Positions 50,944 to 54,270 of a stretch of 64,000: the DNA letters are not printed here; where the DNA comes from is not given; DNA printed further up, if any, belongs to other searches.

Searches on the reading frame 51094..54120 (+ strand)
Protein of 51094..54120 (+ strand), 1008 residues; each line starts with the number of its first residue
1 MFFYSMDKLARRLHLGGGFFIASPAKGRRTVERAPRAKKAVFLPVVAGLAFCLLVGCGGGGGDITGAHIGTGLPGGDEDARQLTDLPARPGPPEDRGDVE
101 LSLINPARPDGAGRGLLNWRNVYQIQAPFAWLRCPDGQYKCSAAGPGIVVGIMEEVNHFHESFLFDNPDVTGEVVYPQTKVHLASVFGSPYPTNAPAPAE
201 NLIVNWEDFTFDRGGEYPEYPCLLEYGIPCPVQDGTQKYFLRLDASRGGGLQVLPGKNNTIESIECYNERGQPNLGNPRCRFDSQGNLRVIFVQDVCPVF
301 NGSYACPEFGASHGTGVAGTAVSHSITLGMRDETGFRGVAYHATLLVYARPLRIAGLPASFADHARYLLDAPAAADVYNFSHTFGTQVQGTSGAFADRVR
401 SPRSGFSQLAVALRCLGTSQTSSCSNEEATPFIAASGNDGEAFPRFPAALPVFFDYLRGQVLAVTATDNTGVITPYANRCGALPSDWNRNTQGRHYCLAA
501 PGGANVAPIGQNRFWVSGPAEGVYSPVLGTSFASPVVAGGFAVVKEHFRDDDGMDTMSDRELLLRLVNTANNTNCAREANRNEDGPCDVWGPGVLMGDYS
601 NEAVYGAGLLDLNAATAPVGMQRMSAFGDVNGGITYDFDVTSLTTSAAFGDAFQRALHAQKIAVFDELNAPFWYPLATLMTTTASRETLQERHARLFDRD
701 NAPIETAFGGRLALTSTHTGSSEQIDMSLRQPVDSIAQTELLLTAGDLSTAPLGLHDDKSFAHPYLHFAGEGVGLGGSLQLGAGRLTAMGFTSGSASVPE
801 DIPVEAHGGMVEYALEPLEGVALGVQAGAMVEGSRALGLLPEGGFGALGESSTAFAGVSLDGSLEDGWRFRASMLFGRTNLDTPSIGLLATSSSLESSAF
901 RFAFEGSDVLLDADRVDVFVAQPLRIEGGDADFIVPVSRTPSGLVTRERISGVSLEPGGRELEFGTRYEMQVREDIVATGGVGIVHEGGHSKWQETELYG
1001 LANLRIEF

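Call 55: search_protein_families(library=pfam, proteins=[window:51094-54120:+], max_evalue=0.0001)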
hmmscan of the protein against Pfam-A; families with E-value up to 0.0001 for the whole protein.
window:51094-54120:+ (1008 aa): 1 family
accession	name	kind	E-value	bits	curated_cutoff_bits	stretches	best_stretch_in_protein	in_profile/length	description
PF00082.27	Peptidase_S8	-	1.2e-20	74.4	21.8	1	311-573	54-276/288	Subtilase family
